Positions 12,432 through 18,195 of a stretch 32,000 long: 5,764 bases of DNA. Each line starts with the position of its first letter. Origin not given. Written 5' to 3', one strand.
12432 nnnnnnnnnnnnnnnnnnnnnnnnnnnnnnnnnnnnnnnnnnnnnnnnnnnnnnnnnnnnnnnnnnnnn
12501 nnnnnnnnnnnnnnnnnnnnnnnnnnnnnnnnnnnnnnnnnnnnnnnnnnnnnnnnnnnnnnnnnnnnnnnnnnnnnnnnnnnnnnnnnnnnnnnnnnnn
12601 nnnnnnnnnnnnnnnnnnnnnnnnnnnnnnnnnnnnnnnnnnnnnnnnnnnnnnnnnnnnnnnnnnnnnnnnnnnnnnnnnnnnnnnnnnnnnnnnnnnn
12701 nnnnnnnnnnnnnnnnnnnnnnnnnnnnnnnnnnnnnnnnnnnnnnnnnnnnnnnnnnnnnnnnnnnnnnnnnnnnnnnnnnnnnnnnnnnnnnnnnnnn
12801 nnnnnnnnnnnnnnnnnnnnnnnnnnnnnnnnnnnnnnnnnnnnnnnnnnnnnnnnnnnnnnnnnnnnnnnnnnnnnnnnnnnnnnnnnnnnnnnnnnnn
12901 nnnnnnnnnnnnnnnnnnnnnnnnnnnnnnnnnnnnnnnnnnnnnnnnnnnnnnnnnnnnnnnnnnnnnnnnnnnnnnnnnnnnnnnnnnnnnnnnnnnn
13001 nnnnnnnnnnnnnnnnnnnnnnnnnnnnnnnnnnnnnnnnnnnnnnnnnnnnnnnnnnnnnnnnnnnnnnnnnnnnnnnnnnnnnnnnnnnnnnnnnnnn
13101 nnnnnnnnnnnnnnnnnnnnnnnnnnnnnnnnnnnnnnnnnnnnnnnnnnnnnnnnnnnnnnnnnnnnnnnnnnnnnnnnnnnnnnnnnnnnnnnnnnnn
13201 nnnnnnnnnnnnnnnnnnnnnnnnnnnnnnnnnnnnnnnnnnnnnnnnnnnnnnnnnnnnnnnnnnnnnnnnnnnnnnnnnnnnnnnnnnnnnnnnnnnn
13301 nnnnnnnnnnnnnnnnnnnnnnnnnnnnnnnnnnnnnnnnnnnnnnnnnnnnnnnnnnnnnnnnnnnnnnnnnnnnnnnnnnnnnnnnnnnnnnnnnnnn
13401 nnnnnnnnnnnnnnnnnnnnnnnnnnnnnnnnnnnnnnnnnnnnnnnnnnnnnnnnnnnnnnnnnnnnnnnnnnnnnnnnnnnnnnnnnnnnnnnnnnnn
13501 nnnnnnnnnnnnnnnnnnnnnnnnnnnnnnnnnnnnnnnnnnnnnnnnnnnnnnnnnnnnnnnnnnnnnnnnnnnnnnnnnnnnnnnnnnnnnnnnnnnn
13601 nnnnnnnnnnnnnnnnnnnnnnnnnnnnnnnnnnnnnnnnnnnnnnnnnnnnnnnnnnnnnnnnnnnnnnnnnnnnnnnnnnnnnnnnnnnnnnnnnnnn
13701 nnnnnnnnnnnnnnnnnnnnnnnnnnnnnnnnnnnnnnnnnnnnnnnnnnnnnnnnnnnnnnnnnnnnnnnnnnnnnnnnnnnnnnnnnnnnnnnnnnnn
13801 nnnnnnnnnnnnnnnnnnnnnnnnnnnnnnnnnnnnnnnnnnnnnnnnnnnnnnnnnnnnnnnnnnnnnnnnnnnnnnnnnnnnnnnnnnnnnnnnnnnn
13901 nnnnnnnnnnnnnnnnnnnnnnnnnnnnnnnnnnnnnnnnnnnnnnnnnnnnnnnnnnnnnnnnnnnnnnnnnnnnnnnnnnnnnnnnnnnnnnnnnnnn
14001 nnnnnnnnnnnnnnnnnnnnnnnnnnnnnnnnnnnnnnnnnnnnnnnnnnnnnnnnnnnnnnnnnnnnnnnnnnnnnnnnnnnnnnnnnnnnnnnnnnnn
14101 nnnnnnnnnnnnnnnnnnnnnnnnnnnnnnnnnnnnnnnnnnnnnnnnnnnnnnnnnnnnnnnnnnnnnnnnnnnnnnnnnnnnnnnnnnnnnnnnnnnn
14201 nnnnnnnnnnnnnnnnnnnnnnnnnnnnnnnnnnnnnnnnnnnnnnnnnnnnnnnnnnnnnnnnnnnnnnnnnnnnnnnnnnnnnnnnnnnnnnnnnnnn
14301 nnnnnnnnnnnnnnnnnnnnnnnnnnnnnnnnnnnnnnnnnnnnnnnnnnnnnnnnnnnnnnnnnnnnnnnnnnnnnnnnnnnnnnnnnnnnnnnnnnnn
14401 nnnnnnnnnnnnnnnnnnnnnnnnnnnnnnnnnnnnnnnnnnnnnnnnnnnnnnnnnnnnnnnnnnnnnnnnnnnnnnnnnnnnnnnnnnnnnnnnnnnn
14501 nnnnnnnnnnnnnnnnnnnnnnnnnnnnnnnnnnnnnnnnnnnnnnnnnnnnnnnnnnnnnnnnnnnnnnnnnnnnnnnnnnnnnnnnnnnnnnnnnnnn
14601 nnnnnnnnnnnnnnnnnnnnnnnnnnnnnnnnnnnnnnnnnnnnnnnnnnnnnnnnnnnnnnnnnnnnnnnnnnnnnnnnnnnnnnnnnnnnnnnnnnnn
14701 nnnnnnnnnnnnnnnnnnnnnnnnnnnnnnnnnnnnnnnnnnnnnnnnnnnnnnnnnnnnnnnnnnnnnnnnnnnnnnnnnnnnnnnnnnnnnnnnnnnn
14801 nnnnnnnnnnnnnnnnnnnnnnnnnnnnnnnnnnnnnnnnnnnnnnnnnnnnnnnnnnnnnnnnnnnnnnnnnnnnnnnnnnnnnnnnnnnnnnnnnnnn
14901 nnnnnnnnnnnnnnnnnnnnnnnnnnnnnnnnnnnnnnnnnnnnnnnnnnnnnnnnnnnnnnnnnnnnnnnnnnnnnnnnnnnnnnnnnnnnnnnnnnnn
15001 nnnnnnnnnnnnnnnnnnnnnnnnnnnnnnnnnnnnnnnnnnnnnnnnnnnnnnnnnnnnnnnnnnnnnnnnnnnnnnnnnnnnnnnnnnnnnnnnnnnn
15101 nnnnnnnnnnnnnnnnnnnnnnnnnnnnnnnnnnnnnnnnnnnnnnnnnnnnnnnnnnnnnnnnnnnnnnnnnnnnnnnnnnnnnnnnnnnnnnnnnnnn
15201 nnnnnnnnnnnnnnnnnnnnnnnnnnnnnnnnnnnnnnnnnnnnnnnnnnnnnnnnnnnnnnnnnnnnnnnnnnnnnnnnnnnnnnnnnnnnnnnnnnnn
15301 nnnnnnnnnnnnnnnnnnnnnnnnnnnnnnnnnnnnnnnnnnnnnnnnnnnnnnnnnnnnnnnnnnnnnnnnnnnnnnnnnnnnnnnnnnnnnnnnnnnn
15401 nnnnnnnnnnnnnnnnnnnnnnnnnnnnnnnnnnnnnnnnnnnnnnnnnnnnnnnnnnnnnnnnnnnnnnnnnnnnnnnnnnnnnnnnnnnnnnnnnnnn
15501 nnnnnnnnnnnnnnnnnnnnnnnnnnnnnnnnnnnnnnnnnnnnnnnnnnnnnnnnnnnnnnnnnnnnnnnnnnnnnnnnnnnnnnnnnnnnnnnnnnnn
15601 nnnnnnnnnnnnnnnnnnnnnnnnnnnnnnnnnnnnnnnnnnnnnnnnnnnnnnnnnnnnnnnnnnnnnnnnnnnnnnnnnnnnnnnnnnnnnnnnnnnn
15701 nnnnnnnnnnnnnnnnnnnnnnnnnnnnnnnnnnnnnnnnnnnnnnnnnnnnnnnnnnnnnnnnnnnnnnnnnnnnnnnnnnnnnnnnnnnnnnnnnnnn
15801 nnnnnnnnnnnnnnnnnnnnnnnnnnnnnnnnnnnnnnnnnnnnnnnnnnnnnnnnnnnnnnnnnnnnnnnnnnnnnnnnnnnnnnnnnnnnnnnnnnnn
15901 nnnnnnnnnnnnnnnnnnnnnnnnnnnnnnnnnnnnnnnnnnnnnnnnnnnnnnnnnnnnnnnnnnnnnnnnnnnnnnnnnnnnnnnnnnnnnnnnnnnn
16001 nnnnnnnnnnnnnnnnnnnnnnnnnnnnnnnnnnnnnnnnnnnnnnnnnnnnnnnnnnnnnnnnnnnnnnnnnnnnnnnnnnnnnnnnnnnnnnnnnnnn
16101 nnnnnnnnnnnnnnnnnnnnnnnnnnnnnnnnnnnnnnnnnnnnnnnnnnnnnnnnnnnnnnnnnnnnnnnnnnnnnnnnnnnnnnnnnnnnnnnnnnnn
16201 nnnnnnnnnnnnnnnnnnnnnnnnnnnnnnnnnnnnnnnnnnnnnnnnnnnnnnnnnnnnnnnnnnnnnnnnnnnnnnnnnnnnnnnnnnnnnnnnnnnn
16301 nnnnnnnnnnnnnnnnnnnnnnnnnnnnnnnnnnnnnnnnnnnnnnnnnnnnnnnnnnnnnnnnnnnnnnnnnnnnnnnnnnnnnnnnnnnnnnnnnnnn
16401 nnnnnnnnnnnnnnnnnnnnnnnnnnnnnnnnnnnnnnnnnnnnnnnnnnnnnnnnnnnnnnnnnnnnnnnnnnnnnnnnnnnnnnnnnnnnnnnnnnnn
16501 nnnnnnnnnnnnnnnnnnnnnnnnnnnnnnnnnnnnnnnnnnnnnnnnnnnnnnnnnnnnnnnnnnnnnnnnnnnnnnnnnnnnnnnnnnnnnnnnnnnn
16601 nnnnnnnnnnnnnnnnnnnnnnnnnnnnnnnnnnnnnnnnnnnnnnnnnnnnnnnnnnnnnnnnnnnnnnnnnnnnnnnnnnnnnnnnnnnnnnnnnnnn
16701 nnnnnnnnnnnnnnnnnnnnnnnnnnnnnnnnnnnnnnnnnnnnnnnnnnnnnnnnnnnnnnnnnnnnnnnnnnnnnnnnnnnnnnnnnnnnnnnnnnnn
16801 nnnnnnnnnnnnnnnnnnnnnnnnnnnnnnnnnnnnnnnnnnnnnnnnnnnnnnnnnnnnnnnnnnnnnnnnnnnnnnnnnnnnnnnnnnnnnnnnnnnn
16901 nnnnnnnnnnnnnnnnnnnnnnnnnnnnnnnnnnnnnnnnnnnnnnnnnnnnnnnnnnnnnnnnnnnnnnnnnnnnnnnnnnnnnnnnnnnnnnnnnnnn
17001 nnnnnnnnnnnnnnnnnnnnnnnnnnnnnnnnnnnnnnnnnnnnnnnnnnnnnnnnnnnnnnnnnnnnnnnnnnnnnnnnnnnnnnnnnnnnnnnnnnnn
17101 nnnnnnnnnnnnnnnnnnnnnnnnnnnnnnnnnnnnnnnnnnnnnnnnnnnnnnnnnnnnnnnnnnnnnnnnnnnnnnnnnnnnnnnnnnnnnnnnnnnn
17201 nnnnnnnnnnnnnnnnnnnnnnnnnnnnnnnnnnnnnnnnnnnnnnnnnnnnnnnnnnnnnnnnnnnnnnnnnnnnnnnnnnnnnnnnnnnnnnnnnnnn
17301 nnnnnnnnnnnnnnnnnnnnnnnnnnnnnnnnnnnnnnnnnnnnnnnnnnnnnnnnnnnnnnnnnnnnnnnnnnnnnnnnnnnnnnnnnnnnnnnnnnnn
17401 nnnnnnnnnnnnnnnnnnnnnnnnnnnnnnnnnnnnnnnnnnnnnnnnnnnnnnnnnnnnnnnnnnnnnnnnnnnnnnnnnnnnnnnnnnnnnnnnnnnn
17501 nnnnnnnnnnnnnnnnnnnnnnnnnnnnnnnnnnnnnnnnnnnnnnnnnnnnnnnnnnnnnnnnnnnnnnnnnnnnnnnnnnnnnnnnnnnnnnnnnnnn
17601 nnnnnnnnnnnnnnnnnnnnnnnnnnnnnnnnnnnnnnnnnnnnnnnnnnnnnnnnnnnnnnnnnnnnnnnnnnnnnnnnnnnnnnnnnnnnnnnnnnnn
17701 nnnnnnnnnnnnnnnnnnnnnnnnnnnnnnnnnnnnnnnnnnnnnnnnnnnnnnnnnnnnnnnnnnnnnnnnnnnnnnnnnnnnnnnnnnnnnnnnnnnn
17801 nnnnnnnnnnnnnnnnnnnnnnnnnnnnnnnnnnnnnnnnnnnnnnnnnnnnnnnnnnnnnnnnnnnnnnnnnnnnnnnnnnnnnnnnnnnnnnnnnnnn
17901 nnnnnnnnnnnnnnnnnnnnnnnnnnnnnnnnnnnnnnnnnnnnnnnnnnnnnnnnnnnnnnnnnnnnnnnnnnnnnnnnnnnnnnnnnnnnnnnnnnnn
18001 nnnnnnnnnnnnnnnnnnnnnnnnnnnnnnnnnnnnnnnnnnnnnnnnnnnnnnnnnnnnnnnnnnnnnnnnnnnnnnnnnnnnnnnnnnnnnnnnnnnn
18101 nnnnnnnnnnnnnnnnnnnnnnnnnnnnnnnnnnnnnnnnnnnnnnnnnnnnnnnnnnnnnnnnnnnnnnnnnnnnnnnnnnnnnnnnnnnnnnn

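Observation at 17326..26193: Divergent ~9 kb accessory locus of orphan exported proteins between serA and the polyferredoxin gene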

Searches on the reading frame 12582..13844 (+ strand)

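Call 57: search_protein_families(library=pfam, proteins=[window:12582-13844:+], max_evalue=0.001)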
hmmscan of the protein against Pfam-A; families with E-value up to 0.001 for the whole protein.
window:12582-13844:+ (420 aa): 2 families
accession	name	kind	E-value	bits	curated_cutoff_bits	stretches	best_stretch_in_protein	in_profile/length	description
PF13194.11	DUF4010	-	8.3e-36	124.1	30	1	181-391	2-210/210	Domain of unknown function (DUF4010)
PF02308.21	MgtC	-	2.4e-13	50.9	31.4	1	11-131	1-119/121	MgtC family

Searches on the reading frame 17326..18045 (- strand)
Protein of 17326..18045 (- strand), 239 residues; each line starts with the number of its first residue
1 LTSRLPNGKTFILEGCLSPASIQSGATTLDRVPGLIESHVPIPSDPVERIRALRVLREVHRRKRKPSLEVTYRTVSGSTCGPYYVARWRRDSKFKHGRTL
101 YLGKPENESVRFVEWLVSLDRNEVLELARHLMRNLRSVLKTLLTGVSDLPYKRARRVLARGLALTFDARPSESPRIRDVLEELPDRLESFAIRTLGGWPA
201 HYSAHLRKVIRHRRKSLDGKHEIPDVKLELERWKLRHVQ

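Call 5: search_protein_families(library=pfam, proteins=[window:17326-18045:-], max_evalue=1)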
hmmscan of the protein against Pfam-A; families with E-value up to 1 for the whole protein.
window:17326-18045:- (239 aa): 1 family
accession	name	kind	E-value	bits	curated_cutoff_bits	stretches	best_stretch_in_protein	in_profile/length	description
PF07913.16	DUF1678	-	1.9e-102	341.5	25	1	39-234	1-196/196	Protein of unknown function (DUF1678)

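Call 20: search_protein_families(library=ncbifam, proteins=[window:17329-18045:-], max_evalue=1)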
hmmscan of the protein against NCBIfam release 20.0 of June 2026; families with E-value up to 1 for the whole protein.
seq(239 aa): 0 families

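Call 21: search_protein_families(library=phrogs, proteins=[window:17329-18045:-], max_evalue=0.1)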
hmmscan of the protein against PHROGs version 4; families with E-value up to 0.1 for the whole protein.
seq(239 aa): 0 families

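Call 83: search_solved_structures(query=window:17329-18045:-, max_evalue=10)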
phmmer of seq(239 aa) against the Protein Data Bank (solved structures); distinct sequences matched with E-value up to 10: 1.
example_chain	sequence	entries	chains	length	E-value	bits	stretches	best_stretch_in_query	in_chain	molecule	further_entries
7ytb_A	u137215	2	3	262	1.8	11.4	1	86-143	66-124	Kin4B8 | Xanthorhodopsin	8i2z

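Call 84: search_protein_families(library=padloc, proteins=[window:17326-18045:-], max_evalue=0.01)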
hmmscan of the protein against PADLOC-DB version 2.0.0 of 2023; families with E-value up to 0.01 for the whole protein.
window:17326-18045:- (239 aa): 0 families
